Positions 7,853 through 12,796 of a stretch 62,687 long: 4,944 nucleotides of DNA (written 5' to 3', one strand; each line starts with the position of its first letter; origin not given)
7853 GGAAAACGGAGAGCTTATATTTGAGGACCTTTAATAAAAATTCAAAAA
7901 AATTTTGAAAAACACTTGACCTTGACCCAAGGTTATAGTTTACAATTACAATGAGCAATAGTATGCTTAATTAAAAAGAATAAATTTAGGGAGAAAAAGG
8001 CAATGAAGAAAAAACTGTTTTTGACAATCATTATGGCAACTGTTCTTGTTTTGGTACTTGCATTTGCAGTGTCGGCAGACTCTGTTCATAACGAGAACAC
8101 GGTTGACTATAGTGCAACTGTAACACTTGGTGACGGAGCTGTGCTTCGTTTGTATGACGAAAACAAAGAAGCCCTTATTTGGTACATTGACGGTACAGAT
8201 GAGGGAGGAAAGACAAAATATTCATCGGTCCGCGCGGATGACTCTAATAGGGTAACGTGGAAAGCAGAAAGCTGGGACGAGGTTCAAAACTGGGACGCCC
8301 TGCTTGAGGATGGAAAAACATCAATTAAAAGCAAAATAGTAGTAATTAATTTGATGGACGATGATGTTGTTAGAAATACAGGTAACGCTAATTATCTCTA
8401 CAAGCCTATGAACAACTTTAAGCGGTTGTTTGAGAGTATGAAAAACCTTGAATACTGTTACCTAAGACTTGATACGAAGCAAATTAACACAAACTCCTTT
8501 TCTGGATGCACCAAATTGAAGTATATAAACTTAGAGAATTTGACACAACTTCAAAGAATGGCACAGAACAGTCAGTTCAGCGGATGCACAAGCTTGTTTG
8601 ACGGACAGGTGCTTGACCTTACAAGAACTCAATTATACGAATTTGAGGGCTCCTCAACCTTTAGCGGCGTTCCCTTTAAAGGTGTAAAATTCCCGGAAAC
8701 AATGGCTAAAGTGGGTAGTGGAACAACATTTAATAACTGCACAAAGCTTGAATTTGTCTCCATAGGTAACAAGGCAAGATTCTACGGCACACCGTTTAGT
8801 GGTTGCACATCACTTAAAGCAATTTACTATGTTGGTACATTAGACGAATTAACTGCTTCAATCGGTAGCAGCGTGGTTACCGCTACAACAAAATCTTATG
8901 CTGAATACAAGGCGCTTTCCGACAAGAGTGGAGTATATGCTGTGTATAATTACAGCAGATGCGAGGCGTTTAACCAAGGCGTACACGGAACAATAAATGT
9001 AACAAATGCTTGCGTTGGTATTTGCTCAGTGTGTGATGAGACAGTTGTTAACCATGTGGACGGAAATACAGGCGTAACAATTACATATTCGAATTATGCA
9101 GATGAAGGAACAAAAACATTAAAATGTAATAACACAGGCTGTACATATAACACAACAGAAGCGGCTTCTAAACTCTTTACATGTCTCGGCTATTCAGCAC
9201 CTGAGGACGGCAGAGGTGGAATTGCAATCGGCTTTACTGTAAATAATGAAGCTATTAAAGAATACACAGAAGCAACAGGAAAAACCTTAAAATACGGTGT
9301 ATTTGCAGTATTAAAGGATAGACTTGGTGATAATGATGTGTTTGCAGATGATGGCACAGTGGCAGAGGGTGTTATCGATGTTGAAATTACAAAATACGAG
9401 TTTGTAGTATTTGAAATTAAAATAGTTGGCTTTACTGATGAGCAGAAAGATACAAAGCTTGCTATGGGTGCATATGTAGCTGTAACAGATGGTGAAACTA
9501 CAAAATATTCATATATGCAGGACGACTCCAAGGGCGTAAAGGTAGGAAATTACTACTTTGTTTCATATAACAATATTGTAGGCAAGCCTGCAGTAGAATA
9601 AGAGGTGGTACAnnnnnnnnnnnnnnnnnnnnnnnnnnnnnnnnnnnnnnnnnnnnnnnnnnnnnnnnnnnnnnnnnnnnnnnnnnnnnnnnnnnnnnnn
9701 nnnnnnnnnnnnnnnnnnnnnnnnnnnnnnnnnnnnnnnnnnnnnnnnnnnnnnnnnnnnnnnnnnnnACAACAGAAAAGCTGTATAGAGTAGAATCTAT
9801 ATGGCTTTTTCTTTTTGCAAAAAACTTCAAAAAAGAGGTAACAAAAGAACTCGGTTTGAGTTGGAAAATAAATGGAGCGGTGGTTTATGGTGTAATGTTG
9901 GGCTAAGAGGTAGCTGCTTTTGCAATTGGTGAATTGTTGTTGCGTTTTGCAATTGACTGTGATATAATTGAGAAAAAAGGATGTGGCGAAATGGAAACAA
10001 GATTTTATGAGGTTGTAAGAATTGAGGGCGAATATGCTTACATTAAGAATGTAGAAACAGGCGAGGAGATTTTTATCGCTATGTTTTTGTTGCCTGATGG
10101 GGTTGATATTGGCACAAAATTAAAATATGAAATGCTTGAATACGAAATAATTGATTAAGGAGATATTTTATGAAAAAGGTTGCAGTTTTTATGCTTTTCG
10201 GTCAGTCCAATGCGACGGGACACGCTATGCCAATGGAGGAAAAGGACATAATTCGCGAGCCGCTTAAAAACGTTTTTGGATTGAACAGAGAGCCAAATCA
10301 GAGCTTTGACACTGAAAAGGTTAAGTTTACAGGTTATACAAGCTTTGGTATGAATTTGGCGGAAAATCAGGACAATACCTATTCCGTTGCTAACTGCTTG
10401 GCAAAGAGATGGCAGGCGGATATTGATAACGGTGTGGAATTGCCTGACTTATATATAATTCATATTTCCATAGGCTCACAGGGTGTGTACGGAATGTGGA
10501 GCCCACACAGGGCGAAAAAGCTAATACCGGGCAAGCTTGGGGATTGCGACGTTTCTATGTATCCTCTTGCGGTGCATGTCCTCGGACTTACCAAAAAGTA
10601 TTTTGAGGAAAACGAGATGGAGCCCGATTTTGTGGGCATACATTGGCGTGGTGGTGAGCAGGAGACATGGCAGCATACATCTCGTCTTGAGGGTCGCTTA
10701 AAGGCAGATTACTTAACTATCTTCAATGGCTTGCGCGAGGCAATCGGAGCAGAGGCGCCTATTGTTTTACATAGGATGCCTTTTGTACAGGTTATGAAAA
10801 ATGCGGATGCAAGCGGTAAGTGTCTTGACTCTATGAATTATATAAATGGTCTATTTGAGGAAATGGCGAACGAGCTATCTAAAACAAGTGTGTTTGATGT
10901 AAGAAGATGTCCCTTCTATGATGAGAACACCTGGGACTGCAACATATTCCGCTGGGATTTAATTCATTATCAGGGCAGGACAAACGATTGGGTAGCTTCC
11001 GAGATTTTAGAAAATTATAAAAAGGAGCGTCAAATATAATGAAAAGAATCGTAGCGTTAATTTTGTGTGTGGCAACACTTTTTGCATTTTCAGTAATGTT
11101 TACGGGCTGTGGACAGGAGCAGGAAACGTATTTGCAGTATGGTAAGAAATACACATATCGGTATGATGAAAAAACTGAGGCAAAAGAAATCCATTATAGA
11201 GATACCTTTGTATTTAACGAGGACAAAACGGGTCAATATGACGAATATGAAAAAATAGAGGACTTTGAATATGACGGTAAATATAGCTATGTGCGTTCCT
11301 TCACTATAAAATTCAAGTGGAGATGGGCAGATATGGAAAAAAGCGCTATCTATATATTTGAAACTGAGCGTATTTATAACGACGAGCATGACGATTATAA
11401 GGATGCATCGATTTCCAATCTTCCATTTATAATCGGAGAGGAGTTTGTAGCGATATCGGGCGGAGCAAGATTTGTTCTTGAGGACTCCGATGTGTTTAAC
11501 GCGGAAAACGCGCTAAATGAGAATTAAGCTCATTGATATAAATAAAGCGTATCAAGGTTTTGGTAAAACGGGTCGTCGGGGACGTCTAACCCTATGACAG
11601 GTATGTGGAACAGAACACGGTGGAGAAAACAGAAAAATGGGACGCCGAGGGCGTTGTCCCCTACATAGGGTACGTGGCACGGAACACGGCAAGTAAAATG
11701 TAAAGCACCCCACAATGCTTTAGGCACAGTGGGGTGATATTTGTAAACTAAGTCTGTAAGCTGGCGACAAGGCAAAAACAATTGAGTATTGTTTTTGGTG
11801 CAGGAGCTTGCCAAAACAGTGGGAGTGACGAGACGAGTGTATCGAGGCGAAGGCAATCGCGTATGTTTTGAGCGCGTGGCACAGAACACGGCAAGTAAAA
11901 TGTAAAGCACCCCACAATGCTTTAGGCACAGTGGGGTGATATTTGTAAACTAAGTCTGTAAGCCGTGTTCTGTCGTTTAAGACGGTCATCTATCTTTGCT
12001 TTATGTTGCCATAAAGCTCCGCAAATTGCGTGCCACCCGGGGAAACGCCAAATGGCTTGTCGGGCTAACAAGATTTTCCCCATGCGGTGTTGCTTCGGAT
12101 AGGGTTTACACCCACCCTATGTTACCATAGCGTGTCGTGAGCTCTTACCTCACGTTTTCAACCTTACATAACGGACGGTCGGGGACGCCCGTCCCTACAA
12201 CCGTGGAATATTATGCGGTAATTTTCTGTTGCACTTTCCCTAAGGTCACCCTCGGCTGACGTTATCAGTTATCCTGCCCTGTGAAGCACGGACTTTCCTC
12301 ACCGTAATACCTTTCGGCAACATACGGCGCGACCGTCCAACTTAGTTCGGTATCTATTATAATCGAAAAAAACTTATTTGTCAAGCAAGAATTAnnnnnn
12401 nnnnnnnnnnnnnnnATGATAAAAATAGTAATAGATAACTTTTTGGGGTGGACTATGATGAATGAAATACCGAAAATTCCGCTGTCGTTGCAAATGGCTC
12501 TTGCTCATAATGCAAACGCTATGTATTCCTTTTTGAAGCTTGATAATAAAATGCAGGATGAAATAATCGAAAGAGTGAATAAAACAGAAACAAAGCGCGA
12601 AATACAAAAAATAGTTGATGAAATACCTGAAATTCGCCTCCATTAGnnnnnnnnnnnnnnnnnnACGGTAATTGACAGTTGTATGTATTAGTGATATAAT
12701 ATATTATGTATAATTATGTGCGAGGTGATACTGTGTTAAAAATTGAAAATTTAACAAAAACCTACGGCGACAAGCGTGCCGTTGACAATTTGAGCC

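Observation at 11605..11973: Tandem 89-bp duplication of the rnpB 3' end and terminator around a 113-bp module, plus three copies of a motif complementary to the rnpB P4 strand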

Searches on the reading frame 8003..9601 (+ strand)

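Call 41: search_protein_families(library=pfam, proteins=[window:8003-9601:+], max_evalue=0.001)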
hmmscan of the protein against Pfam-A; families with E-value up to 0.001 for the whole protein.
window:8003-9601:+ (532 aa): 1 family
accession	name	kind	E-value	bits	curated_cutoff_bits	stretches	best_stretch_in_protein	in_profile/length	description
PF13306.12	LRR_5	-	4.6e-11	43.1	27.7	2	142-272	7-127/127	BspA type Leucine rich repeat region (6 copies)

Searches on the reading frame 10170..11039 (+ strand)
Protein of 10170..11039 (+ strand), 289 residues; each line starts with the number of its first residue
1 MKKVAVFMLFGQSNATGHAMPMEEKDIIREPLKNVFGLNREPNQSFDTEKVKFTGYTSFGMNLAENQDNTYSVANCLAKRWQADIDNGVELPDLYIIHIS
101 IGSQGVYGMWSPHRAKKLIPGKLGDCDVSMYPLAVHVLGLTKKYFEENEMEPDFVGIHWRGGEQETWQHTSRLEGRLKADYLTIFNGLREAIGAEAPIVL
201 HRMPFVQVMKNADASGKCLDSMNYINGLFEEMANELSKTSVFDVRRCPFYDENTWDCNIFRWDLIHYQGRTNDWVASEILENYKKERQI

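Call 41: search_protein_families(library=pfam, proteins=[window:10170-11039:+], max_evalue=0.001)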
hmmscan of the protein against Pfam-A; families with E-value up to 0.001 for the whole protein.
window:10170-11039:+ (289 aa): 0 families

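Call 49: find_encoding_contigs(protein=window:10170-11039:+, flank=4000, max_places=10)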
Protein window:10170-11039:+ (289 aa): no gene with exactly this product is on record in the collection.

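Call 60: find_homologous_proteins(query=window:10170-11039:+, max_evalue=1e-20)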
Query window:10170-11039:+ (289 aa): 969 proteins with E <= 1e-20 among 1184 candidates; the best 120 are listed.
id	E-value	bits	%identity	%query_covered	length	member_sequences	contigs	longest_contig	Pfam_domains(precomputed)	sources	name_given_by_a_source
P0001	1.8e-178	610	88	100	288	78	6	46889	-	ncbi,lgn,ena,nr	ncbi:MAG: hypothetical protein IJ039_02425 [Clostridia bacterium]|nr:hypothetical protein [Clostridi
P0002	1.0e-175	601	88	98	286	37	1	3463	-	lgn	-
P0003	2.6e-172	590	86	100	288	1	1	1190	-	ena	-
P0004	5.1e-169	579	84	98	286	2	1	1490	-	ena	-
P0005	1.9e-168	577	83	98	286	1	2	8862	-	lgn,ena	-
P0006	9.8e-166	568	82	98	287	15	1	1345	-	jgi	jgi:hypothetical protein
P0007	2.6e-163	560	82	99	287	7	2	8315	-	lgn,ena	-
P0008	3.4e-163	560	80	99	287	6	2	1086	-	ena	-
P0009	1.2e-162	558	81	98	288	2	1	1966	-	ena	-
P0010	2.1e-162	558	80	100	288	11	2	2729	-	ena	-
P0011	1.3e-160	552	80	99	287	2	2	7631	-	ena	-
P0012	2.1e-160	551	87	92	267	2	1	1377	-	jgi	jgi:hypothetical protein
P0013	2.3e-157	541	78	99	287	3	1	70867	-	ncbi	-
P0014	2.8e-157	541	80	99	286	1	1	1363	-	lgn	-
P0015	3.6e-155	534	78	98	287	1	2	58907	-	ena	-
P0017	5.4e-151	520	76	99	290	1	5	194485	-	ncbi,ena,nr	ncbi:MAG: hypothetical protein IJZ93_06675 [Clostridia bacterium]|nr:hypothetical protein [Clostridi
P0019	1.5e-148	512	76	98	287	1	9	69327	-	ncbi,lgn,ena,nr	ncbi:MAG: SGNH/GDSL hydrolase family protein [Clostridia bacterium]|nr:SGNH/GDSL hydrolase family pr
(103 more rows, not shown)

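Call 61: find_encoding_contigs(protein=P0001, flank=3000, max_places=6)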
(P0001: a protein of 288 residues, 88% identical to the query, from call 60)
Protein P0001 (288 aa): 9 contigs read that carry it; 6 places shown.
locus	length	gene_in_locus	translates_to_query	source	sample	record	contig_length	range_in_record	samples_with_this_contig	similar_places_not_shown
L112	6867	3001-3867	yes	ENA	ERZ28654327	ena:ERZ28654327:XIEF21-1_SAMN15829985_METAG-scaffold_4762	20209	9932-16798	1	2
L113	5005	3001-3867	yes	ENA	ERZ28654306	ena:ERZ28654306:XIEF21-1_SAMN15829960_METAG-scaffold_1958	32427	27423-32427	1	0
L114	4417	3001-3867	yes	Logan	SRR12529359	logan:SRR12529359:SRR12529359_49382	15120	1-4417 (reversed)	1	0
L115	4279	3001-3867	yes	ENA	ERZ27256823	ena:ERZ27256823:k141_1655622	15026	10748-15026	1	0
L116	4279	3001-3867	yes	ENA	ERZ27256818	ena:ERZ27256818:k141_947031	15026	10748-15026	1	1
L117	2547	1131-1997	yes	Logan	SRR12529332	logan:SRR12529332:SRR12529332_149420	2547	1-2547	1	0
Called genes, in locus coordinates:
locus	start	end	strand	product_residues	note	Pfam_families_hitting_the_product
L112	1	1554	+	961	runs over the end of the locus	PF06068:TIP49 (faint), PF00158:Sigma54_activat (faint), PF05496:RuvB_N (faint), PF00004:AAA, PF07724:AAA_2, PF07728:AAA_5 (weak), PF00004:AAA, PF01434:Peptidase_M41, +7 more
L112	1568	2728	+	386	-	-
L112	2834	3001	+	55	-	-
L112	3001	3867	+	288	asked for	-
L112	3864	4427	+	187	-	-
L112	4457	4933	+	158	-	PF14137:DUF4304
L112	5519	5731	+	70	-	-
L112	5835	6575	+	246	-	PF00005:ABC_tran, PF13304:AAA_21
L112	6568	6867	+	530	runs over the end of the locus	PF09847:12TM_1, PF16949:ABC_tran_2 (weak)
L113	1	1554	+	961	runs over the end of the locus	PF06068:TIP49 (faint), PF00158:Sigma54_activat (faint), PF05496:RuvB_N (faint), PF00004:AAA, PF07724:AAA_2, PF07728:AAA_5 (weak), PF00004:AAA, PF01434:Peptidase_M41, +7 more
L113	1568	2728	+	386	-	-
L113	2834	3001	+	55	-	-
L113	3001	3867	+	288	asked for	-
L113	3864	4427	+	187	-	-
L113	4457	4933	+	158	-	PF14137:DUF4304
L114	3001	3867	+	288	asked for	-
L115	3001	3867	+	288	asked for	-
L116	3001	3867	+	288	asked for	-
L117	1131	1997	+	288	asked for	-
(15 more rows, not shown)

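Call 62: find_encoding_contigs(protein=P0013, flank=3000, max_places=3)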
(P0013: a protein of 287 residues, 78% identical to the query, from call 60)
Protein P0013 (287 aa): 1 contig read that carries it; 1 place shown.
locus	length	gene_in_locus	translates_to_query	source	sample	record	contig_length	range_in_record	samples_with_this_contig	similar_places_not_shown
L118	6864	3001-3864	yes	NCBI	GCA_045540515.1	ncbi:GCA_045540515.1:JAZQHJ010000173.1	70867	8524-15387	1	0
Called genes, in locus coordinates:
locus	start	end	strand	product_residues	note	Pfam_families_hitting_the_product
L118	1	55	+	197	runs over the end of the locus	-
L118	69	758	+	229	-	-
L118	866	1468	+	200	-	-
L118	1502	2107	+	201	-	-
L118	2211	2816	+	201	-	-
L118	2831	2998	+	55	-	-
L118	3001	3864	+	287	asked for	-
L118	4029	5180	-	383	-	PF00144:Beta-lactamase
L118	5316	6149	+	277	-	-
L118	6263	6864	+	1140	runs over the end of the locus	-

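Call 63: find_encoding_contigs(protein=P0017, flank=3000, max_places=3)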
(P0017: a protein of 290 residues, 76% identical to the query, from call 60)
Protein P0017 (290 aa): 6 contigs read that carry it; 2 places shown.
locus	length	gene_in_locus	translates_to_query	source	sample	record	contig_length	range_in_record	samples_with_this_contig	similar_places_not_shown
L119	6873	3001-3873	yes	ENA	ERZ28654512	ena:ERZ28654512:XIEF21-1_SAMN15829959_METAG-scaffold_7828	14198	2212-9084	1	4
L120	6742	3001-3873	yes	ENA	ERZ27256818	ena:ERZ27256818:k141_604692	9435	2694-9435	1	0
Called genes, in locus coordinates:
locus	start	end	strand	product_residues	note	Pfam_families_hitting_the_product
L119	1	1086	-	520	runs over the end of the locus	PF13396:PLDc_N, PF13091:PLDc_2, PF00614:PLDc (faint), PF13091:PLDc_2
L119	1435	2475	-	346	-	PF03629:SASA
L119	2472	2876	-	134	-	-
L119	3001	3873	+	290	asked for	-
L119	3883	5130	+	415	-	PF00890:FAD_binding_2 (weak), PF01134:GIDA (weak), PF01266:DAO (weak), PF07992:Pyr_redox_2 (weak), PF12831:FAD_oxidored, PF13450:NAD_binding_8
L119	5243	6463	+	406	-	PF00165:HTH_AraC (weak), PF12833:HTH_18, PF00165:HTH_AraC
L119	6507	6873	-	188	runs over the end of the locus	PF12822:ECF_trnsprt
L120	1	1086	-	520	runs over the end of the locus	PF13396:PLDc_N, PF13091:PLDc_2, PF00614:PLDc (faint), PF13091:PLDc_2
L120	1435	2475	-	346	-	PF03629:SASA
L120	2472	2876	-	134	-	-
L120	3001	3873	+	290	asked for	-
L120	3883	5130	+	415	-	PF00890:FAD_binding_2 (weak), PF01134:GIDA (weak), PF01266:DAO (weak), PF07992:Pyr_redox_2 (weak), PF12831:FAD_oxidored, PF13450:NAD_binding_8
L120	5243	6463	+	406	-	PF00165:HTH_AraC (weak), PF12833:HTH_18, PF00165:HTH_AraC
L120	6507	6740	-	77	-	?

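Call 64: find_encoding_contigs(protein=P0019, flank=3000, max_places=3)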
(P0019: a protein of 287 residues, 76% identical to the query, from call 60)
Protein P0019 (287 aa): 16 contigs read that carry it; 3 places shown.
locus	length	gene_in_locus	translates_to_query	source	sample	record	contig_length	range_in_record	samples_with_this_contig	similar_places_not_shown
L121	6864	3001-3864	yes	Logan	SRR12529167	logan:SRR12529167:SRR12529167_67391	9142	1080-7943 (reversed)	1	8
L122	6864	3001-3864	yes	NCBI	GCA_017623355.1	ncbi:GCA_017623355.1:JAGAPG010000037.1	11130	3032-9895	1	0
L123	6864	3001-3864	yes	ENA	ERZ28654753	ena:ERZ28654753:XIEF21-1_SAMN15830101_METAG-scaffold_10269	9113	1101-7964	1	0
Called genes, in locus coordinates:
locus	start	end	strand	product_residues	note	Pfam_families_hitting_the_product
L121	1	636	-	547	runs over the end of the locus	PF13396:PLDc_N, PF13091:PLDc_2, PF00614:PLDc (weak), PF13091:PLDc_2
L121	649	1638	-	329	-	PF03629:SASA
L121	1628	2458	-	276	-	PF08282:Hydrolase_3, PF05116:S6PP (weak)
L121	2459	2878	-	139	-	-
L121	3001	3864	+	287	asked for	-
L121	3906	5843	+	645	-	-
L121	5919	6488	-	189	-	PF12822:ECF_trnsprt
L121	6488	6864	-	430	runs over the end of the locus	PF09861:Lar_N, PF21113:LarA_C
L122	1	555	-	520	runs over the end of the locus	PF13396:PLDc_N, PF13091:PLDc_2, PF00614:PLDc (weak), PF13091:PLDc_2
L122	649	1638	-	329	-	PF03629:SASA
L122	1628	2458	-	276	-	PF08282:Hydrolase_3, PF05116:S6PP (weak)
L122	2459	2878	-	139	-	-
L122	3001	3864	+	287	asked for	-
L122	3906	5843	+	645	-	-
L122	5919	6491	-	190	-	PF12822:ECF_trnsprt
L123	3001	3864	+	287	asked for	-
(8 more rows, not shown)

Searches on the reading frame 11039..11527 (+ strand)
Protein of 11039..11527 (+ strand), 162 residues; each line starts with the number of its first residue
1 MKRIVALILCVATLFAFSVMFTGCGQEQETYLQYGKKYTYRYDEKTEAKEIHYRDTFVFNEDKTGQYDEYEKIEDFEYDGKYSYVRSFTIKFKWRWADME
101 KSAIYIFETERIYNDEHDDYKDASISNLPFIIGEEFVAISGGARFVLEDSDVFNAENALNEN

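Call 41: search_protein_families(library=pfam, proteins=[window:11039-11527:+], max_evalue=0.001)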
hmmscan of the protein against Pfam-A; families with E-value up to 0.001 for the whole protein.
window:11039-11527:+ (162 aa): 0 families

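Call 44: find_encoding_contigs(protein=window:11039-11527:+, flank=3000, max_places=10)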
Protein window:11039-11527:+ (162 aa): 2 contigs read that carry it; 2 places shown.
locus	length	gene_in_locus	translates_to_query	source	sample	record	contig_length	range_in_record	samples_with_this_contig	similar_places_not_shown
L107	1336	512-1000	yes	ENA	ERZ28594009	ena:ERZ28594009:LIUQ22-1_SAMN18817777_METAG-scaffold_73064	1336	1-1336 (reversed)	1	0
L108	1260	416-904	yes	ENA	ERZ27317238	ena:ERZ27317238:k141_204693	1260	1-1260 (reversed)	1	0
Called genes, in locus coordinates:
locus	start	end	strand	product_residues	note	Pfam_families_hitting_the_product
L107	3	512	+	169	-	?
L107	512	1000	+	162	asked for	-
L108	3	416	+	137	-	?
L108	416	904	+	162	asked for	-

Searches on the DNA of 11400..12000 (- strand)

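Call 11: search_rna_families(source=window, start=11400, end=12000, threshold=evalue, max_evalue=10, show_alignments=3)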
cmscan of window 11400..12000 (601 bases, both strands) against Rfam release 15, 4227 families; matches with E-value up to 10: 5.
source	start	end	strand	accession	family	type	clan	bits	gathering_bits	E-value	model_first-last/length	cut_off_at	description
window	11943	12000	-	RF00010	RNaseP_bact_a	Gene; ribozyme;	CL00002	25.2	100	4.8e-06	301-367/367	5'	Bacterial RNase P class A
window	11706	11736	-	RF03932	mir-1597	Gene; miRNA;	-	16.4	93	4.9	22-52/73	no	mir-1597 microRNA precursor family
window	11703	11742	+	RF01533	TB10Cs4H3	Gene; snRNA; snoRNA; HACA-box;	-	16.1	45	2.4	12-56/67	no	Trypanosomatid snoRNA TB10Cs4H3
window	11905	11944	+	RF01533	TB10Cs4H3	Gene; snRNA; snoRNA; HACA-box;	-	16.1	45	2.4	12-56/67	no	Trypanosomatid snoRNA TB10Cs4H3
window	11510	11568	-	RF01343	CRISPR-DR33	Gene; CRISPR;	-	16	39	2.2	1-37/37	no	CRISPR RNA direct repeat element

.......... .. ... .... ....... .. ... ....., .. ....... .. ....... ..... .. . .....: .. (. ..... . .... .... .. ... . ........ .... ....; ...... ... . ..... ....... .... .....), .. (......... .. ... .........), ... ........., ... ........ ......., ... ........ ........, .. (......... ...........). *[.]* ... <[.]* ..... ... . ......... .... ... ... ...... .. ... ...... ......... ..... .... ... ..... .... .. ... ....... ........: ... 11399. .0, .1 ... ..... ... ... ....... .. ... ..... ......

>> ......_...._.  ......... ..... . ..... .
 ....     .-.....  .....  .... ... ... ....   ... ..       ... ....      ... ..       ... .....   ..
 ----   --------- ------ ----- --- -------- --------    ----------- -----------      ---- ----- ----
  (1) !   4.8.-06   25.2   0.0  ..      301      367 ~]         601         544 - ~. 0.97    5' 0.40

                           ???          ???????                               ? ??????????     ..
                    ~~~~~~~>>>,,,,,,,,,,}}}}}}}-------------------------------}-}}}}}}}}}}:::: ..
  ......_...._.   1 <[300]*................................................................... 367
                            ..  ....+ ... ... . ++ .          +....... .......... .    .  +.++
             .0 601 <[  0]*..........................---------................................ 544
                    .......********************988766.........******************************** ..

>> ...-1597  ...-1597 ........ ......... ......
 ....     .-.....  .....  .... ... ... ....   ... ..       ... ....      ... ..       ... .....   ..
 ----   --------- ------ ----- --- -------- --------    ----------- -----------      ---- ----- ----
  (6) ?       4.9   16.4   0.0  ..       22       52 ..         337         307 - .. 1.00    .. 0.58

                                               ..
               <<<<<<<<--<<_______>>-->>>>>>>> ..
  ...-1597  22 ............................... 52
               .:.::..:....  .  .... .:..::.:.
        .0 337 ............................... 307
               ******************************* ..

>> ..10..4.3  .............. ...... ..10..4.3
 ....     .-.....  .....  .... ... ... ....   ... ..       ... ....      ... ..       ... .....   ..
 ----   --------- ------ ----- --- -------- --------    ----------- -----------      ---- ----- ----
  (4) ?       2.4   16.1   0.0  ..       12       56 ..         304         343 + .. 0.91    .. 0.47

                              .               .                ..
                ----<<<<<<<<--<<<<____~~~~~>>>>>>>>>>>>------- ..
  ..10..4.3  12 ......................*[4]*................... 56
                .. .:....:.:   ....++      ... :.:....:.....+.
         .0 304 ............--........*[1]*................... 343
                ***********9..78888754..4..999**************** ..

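Call 68: search_dna_similar(query=window:11762-11880:-, collection=plasmids, mode=distant, max_evalue=0.01)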
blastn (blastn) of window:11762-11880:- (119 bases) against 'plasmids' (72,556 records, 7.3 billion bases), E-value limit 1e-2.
No match.

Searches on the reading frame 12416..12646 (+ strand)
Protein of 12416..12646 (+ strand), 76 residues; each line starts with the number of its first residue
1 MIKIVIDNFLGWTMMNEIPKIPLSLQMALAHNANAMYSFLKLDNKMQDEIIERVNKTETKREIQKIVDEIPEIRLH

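Call 41: search_protein_families(library=pfam, proteins=[window:12416-12646:+], max_evalue=0.001)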
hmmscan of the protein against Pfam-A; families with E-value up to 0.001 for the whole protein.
window:12416-12646:+ (76 aa): 0 families

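Call 50: find_encoding_contigs(protein=window:12416-12646:+, flank=4000, max_places=10)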
Protein window:12416-12646:+ (76 aa): 2 contigs read that carry it; 2 places shown.
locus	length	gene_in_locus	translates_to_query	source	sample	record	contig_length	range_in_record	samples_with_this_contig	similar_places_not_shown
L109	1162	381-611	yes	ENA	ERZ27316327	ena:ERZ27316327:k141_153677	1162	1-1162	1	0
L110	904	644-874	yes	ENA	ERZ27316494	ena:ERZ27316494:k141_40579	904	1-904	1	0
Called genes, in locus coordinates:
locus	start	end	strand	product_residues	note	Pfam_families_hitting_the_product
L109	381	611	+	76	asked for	-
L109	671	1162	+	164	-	?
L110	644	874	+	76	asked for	-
